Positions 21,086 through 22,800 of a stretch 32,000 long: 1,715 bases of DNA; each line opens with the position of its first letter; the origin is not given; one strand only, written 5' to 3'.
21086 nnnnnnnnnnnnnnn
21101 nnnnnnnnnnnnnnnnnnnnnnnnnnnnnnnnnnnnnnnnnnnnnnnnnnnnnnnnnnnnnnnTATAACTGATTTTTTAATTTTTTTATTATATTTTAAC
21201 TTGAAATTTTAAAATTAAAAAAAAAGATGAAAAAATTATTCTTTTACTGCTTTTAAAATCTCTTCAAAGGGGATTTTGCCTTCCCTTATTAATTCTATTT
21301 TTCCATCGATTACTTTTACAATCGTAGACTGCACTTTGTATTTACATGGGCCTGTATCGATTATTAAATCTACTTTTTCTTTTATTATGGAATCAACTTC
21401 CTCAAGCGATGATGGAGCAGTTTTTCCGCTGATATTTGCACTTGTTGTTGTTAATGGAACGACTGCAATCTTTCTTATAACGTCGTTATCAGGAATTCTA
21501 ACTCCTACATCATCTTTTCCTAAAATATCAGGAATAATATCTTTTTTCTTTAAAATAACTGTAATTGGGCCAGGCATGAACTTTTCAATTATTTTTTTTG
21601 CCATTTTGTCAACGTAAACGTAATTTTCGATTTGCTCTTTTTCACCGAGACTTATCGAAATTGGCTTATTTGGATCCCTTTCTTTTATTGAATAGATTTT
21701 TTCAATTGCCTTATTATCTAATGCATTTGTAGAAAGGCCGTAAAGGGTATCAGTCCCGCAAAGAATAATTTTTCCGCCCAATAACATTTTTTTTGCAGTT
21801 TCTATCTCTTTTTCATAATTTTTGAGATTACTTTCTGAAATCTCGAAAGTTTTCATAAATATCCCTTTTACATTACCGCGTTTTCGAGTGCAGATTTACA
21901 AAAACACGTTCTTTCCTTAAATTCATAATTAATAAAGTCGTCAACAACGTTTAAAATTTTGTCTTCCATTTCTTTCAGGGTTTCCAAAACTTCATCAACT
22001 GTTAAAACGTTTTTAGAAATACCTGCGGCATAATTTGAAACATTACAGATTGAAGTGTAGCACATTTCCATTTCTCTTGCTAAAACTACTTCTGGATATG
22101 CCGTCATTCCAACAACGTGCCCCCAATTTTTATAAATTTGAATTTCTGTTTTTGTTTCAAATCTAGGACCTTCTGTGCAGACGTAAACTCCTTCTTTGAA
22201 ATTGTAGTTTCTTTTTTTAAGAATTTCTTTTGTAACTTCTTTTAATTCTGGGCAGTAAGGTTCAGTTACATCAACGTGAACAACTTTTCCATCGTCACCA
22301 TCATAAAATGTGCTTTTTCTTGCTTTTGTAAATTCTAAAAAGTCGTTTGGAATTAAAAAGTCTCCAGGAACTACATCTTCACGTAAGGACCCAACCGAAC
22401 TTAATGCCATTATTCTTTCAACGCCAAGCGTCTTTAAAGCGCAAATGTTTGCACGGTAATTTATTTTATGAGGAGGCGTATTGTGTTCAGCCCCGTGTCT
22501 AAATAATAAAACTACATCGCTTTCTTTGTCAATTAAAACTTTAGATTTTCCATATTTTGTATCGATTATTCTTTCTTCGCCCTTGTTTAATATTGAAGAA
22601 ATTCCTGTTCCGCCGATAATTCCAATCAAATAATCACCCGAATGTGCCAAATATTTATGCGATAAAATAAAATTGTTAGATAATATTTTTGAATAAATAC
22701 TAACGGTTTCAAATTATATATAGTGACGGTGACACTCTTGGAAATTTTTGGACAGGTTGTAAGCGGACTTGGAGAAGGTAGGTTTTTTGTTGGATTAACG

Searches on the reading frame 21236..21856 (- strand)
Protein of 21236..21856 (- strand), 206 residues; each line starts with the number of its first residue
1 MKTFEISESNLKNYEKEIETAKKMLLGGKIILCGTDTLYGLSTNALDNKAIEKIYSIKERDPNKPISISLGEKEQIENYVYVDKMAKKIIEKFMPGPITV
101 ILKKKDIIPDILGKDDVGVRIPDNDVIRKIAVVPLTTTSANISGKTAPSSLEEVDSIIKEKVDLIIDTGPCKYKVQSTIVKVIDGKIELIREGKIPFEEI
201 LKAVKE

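Call 10: search_protein_families(library=pfam, proteins=[window:21236-21856:-], max_evalue=0.01)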
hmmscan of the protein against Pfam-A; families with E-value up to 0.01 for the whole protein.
window:21236-21856:- (206 aa): 1 family
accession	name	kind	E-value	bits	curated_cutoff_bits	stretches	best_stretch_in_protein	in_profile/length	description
PF01300.24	Sua5_yciO_yrdC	-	4.8e-49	166.7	25.1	1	24-193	2-178/178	Telomere recombination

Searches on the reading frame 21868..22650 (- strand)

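Call 10: search_protein_families(library=pfam, proteins=[window:21868-22650:-], max_evalue=0.01)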
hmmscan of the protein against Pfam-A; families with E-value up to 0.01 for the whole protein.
window:21868-22650:- (260 aa): 1 family
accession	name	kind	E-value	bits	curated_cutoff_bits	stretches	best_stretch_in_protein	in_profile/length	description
PF01048.26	PNP_UDP_1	-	1e-46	159.7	25.1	1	9-240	2-232/233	Phosphorylase superfamily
